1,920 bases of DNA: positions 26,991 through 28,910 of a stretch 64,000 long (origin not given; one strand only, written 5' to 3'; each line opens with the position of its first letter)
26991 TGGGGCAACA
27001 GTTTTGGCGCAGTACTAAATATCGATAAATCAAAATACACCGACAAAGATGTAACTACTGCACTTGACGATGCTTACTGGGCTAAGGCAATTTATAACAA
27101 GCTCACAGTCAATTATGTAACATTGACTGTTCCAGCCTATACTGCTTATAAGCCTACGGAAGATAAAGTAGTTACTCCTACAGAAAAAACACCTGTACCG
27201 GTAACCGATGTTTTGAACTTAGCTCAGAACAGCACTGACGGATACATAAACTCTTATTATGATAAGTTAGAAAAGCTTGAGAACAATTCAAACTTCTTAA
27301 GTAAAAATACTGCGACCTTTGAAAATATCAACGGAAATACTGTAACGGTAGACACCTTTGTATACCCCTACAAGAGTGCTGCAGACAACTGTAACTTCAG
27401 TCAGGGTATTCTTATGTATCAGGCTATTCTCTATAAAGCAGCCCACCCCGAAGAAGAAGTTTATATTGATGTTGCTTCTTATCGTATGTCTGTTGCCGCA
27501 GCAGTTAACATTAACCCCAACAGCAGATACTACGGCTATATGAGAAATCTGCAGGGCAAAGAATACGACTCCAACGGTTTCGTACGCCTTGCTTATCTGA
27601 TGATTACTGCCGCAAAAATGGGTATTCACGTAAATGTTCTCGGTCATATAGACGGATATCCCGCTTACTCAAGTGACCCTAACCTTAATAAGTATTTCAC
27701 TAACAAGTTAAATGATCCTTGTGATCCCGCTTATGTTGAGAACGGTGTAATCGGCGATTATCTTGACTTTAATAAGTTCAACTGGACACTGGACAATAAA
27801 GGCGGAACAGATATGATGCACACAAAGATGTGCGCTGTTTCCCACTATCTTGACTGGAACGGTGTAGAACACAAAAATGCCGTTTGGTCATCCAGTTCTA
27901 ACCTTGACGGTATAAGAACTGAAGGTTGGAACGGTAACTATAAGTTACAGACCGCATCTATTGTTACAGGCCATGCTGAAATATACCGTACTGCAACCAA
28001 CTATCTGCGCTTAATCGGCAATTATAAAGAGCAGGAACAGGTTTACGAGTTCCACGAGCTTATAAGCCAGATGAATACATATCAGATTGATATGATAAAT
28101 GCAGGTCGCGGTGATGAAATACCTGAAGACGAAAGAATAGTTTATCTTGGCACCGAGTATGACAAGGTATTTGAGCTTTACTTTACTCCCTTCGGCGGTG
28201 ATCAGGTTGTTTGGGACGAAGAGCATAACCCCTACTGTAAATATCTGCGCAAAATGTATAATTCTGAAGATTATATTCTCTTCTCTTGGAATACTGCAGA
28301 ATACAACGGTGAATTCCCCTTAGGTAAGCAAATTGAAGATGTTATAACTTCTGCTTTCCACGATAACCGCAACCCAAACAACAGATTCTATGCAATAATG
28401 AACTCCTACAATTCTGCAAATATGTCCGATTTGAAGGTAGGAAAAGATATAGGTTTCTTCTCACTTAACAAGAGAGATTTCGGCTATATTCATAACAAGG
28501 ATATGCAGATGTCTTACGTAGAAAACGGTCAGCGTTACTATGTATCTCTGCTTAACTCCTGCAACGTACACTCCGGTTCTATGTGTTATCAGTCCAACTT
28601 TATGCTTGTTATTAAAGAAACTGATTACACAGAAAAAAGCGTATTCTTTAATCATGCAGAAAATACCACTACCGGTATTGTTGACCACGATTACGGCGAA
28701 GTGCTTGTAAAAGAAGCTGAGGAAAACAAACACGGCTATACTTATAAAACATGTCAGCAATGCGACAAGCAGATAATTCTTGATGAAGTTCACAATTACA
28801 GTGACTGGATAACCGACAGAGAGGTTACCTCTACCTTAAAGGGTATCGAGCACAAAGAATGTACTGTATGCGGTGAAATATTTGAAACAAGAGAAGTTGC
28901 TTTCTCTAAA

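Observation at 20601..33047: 4148-aa secreted giant protein with an unrecognised domain architecture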

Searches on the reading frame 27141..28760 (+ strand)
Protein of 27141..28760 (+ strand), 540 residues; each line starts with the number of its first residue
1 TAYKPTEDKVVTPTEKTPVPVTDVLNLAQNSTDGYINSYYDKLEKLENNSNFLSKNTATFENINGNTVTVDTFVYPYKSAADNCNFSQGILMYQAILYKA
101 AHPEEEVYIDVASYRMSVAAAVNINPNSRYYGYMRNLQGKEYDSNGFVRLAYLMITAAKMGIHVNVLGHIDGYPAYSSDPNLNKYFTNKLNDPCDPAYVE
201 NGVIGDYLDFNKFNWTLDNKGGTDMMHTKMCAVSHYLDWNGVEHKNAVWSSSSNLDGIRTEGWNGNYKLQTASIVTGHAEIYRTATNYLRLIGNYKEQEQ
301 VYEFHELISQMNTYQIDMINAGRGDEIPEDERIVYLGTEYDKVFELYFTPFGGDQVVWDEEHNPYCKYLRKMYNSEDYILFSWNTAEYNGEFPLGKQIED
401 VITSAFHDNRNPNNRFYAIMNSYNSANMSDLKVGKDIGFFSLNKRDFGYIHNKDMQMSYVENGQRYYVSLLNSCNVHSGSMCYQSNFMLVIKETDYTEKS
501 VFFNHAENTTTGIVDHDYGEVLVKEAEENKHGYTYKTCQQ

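Call 7: search_protein_families(library=pfam, max_evalue=0.01, proteins=[window:27141-28760:+])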
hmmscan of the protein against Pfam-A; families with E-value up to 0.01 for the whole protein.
window:27141-28760:+ (540 aa): 0 families

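Call 8: search_protein_families(library=ncbifam, max_evalue=0.01, proteins=[window:27141-28760:+])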
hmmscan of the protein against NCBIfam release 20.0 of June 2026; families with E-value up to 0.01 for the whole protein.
window:27141-28760:+ (540 aa): 0 families

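Call 9: search_solved_structures(query=window:27141-28760:+, max_evalue=10, show_alignments=2)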
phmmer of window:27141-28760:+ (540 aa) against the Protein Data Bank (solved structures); distinct sequences matched with E-value up to 10: 0.

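Call 12: find_homologous_proteins(query=window:27141-28760:+, max_evalue=0.001)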
Query window:27141-28760:+ (540 aa): 102 proteins with E <= 0.001 among 3011 candidates.
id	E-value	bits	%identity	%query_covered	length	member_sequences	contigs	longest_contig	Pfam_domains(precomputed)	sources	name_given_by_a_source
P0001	1.5e-162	560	50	97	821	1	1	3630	PF07679.23,PF13895.13,PF13927.13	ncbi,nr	ncbi:MAG: hypothetical protein J5865_04550, partial [Lachnospiraceae bacterium]|nr:hypothetical prot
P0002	7.1e-131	455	45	89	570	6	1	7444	-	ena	-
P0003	2.3e-129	450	44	89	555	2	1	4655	-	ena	-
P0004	4.9e-126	440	58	62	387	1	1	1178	-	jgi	-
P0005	3.9e-125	437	44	89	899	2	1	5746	PF13472.13,PF00657.29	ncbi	-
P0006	5.1e-124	433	44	87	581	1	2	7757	-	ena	-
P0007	2.9e-123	430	44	91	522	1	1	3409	-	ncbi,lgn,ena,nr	ncbi:MAG: hypothetical protein K2O39_06350 [Clostridiales bacterium]|nr:hypothetical protein [Clostr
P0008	1.0e-122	429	43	89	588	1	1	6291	-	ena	-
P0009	1.2e-122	428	46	87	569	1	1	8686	-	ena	-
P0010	1.7e-122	428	43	89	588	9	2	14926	-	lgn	-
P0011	2.7e-122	427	43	90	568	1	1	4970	-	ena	-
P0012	2.6e-121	424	45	86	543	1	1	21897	-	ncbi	-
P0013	1.2e-120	422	44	84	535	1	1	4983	-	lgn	-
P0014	1.1e-117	412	42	89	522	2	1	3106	-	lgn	-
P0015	4.7e-117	410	45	87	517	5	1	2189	-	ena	-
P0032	1.7e-112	395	41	94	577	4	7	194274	-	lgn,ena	-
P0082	9.9e-101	356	41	86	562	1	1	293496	-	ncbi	-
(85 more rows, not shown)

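Call 15: search_solved_structures(query=A1, max_evalue=10, show_alignments=3)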
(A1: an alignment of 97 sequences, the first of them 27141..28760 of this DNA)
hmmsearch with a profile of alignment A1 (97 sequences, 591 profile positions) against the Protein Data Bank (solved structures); distinct sequences matched with E-value up to 10: 0.

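Call 18: find_encoding_contigs(protein=P0082, flank=6000, max_places=3)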
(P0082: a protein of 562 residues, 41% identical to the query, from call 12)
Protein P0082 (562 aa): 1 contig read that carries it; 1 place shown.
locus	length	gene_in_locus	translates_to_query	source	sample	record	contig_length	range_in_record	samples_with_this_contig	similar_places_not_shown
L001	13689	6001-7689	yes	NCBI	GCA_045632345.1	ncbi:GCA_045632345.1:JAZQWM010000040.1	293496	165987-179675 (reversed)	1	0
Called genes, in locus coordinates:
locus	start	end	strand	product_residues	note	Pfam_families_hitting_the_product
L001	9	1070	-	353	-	PF22244:GCE_fung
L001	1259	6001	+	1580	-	PF09479:Flg_new (faint), PF02415:Chlam_PMP (faint)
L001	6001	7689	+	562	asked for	-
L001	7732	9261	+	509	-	PF13306:LRR_5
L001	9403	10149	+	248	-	PF20260:PUA_4, PF04452:Methyltrans_RNA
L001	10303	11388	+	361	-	PF05651:Diacid_rec (faint), PF17853:GGDEF_2, PF13556:HTH_30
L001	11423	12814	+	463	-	PF00595:PDZ, PF13180:PDZ_2, PF17820:PDZ_6, PF03572:Peptidase_S41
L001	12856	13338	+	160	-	PF03449:GreA_GreB_N, PF01272:GreA_GreB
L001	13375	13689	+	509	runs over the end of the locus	PF01336:tRNA_anti-codon, PF00152:tRNA-synt_2, PF01409:tRNA-synt_2d (faint)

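Call 19: find_encoding_contigs(protein=P0032, flank=6000, max_places=3)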
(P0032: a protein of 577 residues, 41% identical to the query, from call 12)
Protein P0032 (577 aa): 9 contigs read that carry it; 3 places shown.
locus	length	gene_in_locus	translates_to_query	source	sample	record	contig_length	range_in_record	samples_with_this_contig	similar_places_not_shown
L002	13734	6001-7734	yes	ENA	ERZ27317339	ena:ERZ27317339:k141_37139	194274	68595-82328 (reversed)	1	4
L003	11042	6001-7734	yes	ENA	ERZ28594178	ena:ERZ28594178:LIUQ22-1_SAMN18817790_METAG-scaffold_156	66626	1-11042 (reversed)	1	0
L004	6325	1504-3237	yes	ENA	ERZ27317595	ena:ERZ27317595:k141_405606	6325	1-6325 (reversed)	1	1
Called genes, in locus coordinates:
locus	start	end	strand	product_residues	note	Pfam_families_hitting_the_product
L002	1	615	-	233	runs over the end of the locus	PF00230:MIP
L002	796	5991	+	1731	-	PF02415:Chlam_PMP (faint)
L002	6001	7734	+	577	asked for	-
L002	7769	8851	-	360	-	PF01757:Acyl_transf_3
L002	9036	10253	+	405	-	PF00180:Iso_dh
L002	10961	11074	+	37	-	-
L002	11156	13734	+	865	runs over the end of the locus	PF16227:DUF4886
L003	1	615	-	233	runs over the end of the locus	PF00230:MIP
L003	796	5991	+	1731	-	PF02415:Chlam_PMP (faint)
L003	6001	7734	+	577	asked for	-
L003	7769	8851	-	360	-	PF01757:Acyl_transf_3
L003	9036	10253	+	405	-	PF00180:Iso_dh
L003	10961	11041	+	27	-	?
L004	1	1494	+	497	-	?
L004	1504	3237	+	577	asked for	-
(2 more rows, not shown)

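Call 23: predict_structure(alignment_id=A1)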
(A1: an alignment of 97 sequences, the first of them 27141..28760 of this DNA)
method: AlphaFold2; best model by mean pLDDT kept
length: 540 residues; sequences in the alignment: 97
mean_pLDDT: 91.5   pTM: 0.90
mean pLDDT of the five models: 91.5, 90.5, 90.4, 90.3, 89.9
residues with pLDDT >= 90: 451; 70-90: 44; 50-70: 14; < 50: 31
segments of 3 or more residues with pLDDT < 50: 1-11, 517-529, 536-540
pLDDT, mean of each block of 10 residues (from residue 1): 39 63 94 95 96 97 98 97 97 99 98 97 97 95 97 99 98 78 97 97 98 90 93 98 98 96 94 98 99 97 97 98 98 98 98 94 98 98 92 93 98 95 88 96 87 97 98 94 97 90 93 60 43 48
secondary structure, 60 per line:
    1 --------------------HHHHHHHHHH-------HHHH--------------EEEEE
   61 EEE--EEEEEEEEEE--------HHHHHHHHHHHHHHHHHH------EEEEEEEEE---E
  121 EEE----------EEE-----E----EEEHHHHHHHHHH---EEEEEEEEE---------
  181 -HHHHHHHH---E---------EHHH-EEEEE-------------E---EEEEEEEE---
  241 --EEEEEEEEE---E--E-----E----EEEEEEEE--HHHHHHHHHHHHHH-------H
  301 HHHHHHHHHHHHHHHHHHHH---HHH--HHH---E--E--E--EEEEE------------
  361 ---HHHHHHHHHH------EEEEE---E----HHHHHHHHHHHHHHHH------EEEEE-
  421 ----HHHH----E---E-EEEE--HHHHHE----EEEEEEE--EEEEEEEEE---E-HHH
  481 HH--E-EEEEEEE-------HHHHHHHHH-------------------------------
elements in order: H21-30 H38-41 E56-63 E66-75 H84-101 E108-116 E120-123 E134-136 E147-149 H150-159 E163-171 H182-189 E208-212 E230-237 E243-251 E269-276 H279-292 H300-320 E344-348 H364-373 E380-384 H393-408 E415-419 H425-428 E439-442 H445-449 E455-461 E464-472 H478-482 E487-493 H501-509
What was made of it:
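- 27174..28688 (+): PLD-superfamily-fold domain (aa 2192-2696), from a new sequence family. The AF2 model has pLDDT 91.5 (call 23).
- On PLD (HKD) superfamily: The AF2 model has pLDDT 91.5 and pTM 0.90 (call 23).
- Both H-x-K..N motifs sit at equivalent strand-hairpin-strand positions in the two lobes (call 23).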

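Call 25: fold_search(model_id=the predicted structure, library=pdb)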
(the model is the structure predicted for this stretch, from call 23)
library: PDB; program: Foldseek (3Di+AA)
matches with E <= 10: 646; with E <= 0.001: 67
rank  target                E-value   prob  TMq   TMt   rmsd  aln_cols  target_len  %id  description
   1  7e0m_A                2.1e-11  1.00  0.38  0.49   9.0       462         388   12  Crystal structure of phospholipase D (released 2021-12-22)
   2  7e0m_B                8.3e-11  1.00  0.37  0.49   9.5       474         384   12  Crystal structure of phospholipase D (released 2021-12-22)
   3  8v5t_A                1.3e-10  1.00  0.39  0.48   9.1       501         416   11  Crystal structure of Alzheimers disease phospholipase D3 (released 2024-10-09)
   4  9vbg_A                2.0e-10  1.00  0.40  0.49   8.8       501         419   10  Cryo-EM structure of human PLD3 apo form (released 2025-12-24)
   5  8s86_A                2.5e-10  1.00  0.40  0.52   8.1       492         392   11  human PLD3 homodimer structure (released 2024-05-15)
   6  8q1k_A                2.7e-10  1.00  0.40  0.49   8.9       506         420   11  Structural analysis of PLD3 reveals insights into the mechanism of lysosomal 5' exonuclease-mediated nucleic acid degr (released 2023-12-06)
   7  6ohr_C                3.6e-10  1.00  0.39  0.37  10.2       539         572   11  Structure of compound 5 bound human Phospholipase D1 catalytic domain (released 2020-02-19)
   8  6ohm_B                5.8e-10  1.00  0.38  0.35  10.4       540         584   10  Structure of tungstate bound human Phospholipase D2 catalytic domain (released 2020-02-19)
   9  8q1k_B                6.2e-10  1.00  0.39  0.49   8.8       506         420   11  Structural analysis of PLD3 reveals insights into the mechanism of lysosomal 5' exonuclease-mediated nucleic acid degr (released 2023-12-06)
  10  8v07_B                7.8e-10  1.00  0.39  0.50   8.8       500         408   12  Crystal structure of mouse PLD3 co-crystallized with 5'Pi-ssDNA for 30 days (released 2024-03-13)
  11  8v07_C                9.9e-10  1.00  0.40  0.51   8.8       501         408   12  Crystal structure of mouse PLD3 co-crystallized with 5'Pi-ssDNA for 30 days (released 2024-03-13)
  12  6ohq_B                9.9e-10  1.00  0.39  0.37   9.9       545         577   11  Structure of compound 4 bound human Phospholipase D2 catalytic domain (released 2020-02-19)
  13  8q1x_B                1.1e-09  1.00  0.37  0.46   9.5       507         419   11  Structural analysis of PLD3 reveals insights into the mechanism of lysosomal 5' exonuclease-mediated nucleic acid degr (released 2023-12-06)
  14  8q1x_A                2.1e-09  1.00  0.38  0.47   8.7       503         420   11  Structural analysis of PLD3 reveals insights into the mechanism of lysosomal 5' exonuclease-mediated nucleic acid degr (released 2023-12-06)
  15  6ohp_A                2.1e-09  1.00  0.39  0.36  10.0       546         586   11  Structure of compound 1 (halopemide) bound human Phospholipase D2 catalytic domain (released 2020-02-19)
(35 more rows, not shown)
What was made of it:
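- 27174..28688 (+): The Foldseek top hits are all PLD-superfamily proteins: SpPLD 7e0m, PLD3/4, PLD1/2, PPK1, F13 and Tdp1 (call 25).
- On PLD (HKD) superfamily: All 50 listed Foldseek hits against PDB (67 with E<=0.001) are PLD-superfamily chains, with prob 1.0 and TM 0.38-0.53 (call 25).
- Closest known: Phospholipase D. Same: Two-lobed fold (Foldseek E 2e-11, prob 1.0; call 25).
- All 50 listed Foldseek hits (67 with E<=0.001) are PLD-superfamily proteins, best E 2e-11 (calls 23, 25). Foldseek TM-scores are modest, 0.38-0.53 (call 25). Foldseek scores nucleases, kinases and lipases equally (call 25). PLD3/PLD4 exonucleases are among the top structural hits (call 25).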

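Call 26: find_related_loci(query=A1, collection=genome_contigs, flank=10000)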
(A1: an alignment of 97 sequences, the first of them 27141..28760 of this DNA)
Query A1 (540 aa) in genome_contigs; peptide patterns used: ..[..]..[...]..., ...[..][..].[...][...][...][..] (x = any residue, [..] = any of these).
600 stretches matched a pattern (row limit reached: there are more); 86 encode a relative of the query (tblastn E <= 1e-3); the best 80 are kept; 80 distinct loci.
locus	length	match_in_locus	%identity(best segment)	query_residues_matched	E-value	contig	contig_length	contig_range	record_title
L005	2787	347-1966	89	1-540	0e+0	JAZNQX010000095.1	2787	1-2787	MAG: Acutalibacteraceae bacterium isolate T1900044822_TS20190288.MAGScoT_cleanbin_000017 SGB_2848_k141_402343, whole gen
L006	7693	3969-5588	85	1-540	0e+0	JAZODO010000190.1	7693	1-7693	MAG: Acutalibacteraceae bacterium isolate T1900044751_TS20190417.MAGScoT_cleanbin_000093 SGB_2220_k141_1030174, whole ge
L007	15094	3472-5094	64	2-538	0e+0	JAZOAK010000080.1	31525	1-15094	MAG: Acutalibacteraceae bacterium isolate T1900044763_TS20190229.MAGScoT_cleanbin_000017 SGB_2381_k141_180059, whole gen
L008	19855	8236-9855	64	1-538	0e+0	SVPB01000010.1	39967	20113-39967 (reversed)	MAG: Oscillospiraceae bacterium isolate SIG580 NODE_4419_length_39967_cov_1.597540, whole genome shotgun sequence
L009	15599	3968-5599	61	2-538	0e+0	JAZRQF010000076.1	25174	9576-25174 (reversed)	MAG: Faecousia sp. isolate T1900045365_YK20190055.MAGScoT_cleanbin_000064 SGB_6841_k141_2043616, whole genome shotgun se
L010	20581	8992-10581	62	13-540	0e+0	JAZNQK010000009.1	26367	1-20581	MAG: Faecousia sp. isolate T1900044826_TS20190292.MAGScoT_cleanbin_000021 SGB_2873_k141_1080252, whole genome shotgun se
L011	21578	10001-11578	62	11-538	0e+0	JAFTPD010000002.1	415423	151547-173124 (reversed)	MAG: Clostridia bacterium isolate RGIG4022 Roe_deer_Cecum-5__c903, whole genome shotgun sequence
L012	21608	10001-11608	60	6-539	0e+0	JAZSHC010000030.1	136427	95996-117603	MAG: Acutalibacteraceae bacterium isolate T1900044576_TS20190042.MAGScoT_cleanbin_000030 SGB_500_k141_2083589, whole gen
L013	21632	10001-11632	59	2-539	0e+0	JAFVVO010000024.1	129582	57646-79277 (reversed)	MAG: Clostridia bacterium isolate RGIG5434 Sheep_Colon-4__c525375, whole genome shotgun sequence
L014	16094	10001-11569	60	15-538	0e+0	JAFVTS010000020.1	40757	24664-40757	MAG: Clostridia bacterium isolate RGIG5386 Sheep_Colon-3__c931, whole genome shotgun sequence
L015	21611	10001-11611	59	3-538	0e+0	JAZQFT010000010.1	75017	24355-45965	MAG: Ruminococcus sp. isolate T1900044632_TS20190098.MAGScoT_cleanbin_000018 SGB_1067_k141_508387, whole genome shotgun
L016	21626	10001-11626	62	3-539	0e+0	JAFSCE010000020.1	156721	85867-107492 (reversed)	MAG: Clostridia bacterium isolate RGIG3009 Goat_Rectum-3__c374953, whole genome shotgun sequence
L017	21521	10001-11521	61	15-520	0e+0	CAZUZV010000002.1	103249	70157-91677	MAG TPA_asm: uncultured Eubacteriales bacterium isolate SRP315200_co1_575 genome assembly, contig: NODE_69_length_103249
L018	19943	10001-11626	57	9-539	0e+0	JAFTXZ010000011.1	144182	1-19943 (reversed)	MAG: Clostridia bacterium isolate RGIG4252 Roe_deer_Colon-5__c67459, whole genome shotgun sequence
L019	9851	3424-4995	58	19-540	0e+0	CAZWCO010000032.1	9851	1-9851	MAG TPA_asm: uncultured Lachnospiraceae bacterium isolate SRP315200_co1_699 genome assembly, contig: NODE_15556_length_9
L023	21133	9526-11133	53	2-538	0e+0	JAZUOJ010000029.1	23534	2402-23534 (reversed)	MAG: Acutalibacteraceae bacterium isolate T1900044873_TS20190339.MAGScoT_cleanbin_000041 SGB_3180_k141_2553239, whole ge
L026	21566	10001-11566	55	19-539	0e+0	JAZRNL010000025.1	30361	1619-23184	MAG: Clostridia bacterium isolate T1900045410_YK20190100.MAGScoT_cleanbin_000013 SGB_7006_k141_1609061, whole genome sho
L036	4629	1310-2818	43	36-528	8e-127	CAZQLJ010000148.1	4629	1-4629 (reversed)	MAG TPA_asm: uncultured Clostridium sp. isolate SRP315200_co2_593 genome assembly, contig: NODE_35937_length_4629_cov_13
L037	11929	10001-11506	41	35-527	4e-125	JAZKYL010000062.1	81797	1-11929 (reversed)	MAG: Eubacteriales bacterium isolate T1900045102_TC20190096.MAGScoT_cleanbin_000011 SGB_4764_k141_843963, whole genome s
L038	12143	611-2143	42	19-517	5e-124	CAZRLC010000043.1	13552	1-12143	MAG TPA_asm: uncultured Ruminococcus sp. isolate SRP315200_co1_369 genome assembly, contig: NODE_9527_length_13552_cov_1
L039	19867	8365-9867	42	36-526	2e-123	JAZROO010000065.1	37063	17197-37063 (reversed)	MAG: Eubacteriales bacterium isolate T1900045392_YK20190082.MAGScoT_cleanbin_000012 SGB_6935_k141_4026623, whole genome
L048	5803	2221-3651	42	26-495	2e-117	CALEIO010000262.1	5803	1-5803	MAG TPA_asm: uncultured Clostridia bacterium isolate SRR6425778_bin.73_CONCOCT_v1.1_MAG genome assembly, contig: ERZ1767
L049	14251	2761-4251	41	26-515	3e-117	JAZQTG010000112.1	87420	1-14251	MAG: Acutalibacteraceae bacterium isolate T1900045192_TC20190188.MAGScoT_cleanbin_000001 SGB_5294_k141_1838415, whole ge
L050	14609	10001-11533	40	4-517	9e-117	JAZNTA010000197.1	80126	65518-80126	MAG: Acutalibacteraceae bacterium isolate T1900044805_TS20190271.MAGScoT_cleanbin_000016 SGB_2750_k141_513309, whole gen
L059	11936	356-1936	37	4-528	6e-114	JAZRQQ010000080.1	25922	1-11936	MAG: Acutalibacteraceae bacterium isolate T1900045361_YK20190051.MAGScoT_cleanbin_000014 SGB_6816_k141_643442, whole gen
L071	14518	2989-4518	40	2-503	1e-111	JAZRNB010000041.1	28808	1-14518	MAG: Acutalibacteraceae bacterium isolate T1900045414_YK20190104.MAGScoT_cleanbin_000030 SGB_7023_k141_3494147, whole ge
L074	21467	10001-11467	38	36-517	2e-108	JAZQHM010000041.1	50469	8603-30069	MAG: Faecousia sp. isolate T1900044627_TS20190093.MAGScoT_cleanbin_000065 SGB_962_k141_808720, whole genome shotgun sequ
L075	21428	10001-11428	40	36-503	4e-108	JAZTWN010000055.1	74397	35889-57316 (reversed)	MAG: Acutalibacteraceae bacterium isolate T1900045333_YK20190022.MAGScoT_cleanbin_000027 SGB_6554_k141_551602, whole gen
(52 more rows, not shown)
